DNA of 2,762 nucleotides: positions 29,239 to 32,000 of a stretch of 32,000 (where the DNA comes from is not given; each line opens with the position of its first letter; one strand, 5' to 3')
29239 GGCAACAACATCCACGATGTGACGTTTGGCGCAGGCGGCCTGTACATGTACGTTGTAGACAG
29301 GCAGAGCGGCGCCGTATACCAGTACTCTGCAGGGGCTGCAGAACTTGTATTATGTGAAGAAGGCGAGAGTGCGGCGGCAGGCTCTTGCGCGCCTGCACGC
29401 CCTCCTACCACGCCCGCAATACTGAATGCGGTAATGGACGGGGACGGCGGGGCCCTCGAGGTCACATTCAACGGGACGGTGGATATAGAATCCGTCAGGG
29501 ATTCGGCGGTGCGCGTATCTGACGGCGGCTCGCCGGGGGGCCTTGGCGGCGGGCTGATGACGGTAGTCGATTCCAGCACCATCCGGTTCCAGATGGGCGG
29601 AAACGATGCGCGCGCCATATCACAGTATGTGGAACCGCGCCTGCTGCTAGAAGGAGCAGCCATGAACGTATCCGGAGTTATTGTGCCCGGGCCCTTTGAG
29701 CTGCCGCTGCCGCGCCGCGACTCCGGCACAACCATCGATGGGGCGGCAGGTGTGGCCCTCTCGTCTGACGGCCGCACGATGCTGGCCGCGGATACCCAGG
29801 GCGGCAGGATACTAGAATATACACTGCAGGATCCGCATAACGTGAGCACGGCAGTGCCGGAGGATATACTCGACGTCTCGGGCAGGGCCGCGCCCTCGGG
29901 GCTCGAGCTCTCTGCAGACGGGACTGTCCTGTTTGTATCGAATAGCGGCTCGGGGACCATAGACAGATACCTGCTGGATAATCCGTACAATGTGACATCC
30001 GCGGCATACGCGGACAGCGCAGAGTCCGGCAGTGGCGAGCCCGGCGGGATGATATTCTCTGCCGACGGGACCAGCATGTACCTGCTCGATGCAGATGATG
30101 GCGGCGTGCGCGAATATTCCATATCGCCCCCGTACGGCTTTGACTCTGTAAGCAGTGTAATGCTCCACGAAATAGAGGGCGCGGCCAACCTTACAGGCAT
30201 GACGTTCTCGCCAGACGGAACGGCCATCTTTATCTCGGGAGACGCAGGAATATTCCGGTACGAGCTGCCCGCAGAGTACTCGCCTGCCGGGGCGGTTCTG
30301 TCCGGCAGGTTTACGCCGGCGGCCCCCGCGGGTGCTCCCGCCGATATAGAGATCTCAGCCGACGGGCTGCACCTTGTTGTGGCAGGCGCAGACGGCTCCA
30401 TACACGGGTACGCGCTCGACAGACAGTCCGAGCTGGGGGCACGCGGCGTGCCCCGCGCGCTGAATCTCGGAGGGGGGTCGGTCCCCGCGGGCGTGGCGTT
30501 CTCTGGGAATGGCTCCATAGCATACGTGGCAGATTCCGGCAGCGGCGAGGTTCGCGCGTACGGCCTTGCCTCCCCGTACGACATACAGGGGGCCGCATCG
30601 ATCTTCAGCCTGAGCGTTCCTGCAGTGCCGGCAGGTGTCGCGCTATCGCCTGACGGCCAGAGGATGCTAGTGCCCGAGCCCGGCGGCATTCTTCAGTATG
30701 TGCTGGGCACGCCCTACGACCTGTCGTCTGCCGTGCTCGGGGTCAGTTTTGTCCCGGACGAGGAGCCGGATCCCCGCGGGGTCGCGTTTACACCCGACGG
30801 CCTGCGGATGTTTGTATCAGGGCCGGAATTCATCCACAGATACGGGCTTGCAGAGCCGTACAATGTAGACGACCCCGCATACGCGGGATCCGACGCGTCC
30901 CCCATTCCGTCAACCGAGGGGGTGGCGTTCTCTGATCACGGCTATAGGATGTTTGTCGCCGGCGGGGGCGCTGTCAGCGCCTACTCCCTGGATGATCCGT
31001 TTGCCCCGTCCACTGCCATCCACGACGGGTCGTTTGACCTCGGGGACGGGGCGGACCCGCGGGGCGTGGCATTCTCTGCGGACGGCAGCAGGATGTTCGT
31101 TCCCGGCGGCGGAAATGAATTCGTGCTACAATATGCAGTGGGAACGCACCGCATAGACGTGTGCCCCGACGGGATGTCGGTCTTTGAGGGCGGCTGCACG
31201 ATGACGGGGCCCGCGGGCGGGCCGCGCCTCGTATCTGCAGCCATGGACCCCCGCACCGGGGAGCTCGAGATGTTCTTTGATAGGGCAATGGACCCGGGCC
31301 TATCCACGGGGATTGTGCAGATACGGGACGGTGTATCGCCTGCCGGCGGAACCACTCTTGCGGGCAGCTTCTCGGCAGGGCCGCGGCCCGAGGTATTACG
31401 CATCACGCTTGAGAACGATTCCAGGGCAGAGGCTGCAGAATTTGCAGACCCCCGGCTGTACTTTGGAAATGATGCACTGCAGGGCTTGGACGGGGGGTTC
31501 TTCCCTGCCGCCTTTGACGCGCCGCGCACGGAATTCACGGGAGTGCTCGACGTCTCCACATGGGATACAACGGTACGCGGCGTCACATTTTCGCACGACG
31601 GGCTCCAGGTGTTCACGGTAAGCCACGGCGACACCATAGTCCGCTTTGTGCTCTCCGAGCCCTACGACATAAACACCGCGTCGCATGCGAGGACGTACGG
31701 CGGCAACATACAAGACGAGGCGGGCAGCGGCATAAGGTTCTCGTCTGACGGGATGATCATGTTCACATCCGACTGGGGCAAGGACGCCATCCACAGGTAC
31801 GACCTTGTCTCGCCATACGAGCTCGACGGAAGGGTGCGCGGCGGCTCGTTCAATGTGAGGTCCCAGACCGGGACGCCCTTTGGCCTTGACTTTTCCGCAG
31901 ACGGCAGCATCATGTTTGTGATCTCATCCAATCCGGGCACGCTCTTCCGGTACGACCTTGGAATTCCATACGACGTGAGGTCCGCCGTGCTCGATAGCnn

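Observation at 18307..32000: A 13.7-kb unterminated + strand ORF that the supplied ORF track omits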

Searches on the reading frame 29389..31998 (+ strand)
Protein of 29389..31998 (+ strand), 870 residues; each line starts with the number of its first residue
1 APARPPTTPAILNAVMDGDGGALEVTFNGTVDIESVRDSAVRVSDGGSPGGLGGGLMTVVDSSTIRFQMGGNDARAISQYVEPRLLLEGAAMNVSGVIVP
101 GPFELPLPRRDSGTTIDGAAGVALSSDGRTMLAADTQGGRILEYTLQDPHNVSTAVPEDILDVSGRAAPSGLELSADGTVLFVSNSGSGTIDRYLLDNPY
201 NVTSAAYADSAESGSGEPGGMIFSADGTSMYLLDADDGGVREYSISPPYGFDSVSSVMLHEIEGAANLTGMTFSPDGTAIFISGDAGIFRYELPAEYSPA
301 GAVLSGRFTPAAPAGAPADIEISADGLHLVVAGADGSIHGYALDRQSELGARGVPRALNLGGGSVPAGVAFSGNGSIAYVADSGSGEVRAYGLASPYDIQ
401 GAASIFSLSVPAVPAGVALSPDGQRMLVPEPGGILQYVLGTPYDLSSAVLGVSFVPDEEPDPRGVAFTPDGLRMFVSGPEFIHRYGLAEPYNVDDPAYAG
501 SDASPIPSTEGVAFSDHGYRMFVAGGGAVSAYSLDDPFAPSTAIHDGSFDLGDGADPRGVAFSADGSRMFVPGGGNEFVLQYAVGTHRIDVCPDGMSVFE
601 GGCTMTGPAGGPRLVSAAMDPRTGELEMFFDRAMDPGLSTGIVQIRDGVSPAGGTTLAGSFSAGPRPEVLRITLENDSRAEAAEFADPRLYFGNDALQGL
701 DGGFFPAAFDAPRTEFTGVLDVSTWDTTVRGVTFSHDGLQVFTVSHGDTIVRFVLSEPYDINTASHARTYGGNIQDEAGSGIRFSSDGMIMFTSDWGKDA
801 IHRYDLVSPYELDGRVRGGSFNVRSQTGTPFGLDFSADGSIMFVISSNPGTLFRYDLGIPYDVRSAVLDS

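Call 83: find_related_loci(query=window:29389-31998:+, collection=metagenome_contigs, flank=10000)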
Query window:29389-31998:+ (870 aa) in metagenome_contigs; peptide patterns used: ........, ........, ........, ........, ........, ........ (x = any residue, [..] = any of these).
264 stretches matched a pattern; 1 encode a relative of the query (tblastn E <= 1e-3); 1 distinct loci.
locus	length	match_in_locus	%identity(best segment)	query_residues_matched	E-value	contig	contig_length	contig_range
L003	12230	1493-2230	24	150-526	5e-6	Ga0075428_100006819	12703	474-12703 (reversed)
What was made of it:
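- Tried and rejected: A metagenome_contigs scan found only one distant relative, at 24% identity (call 83).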
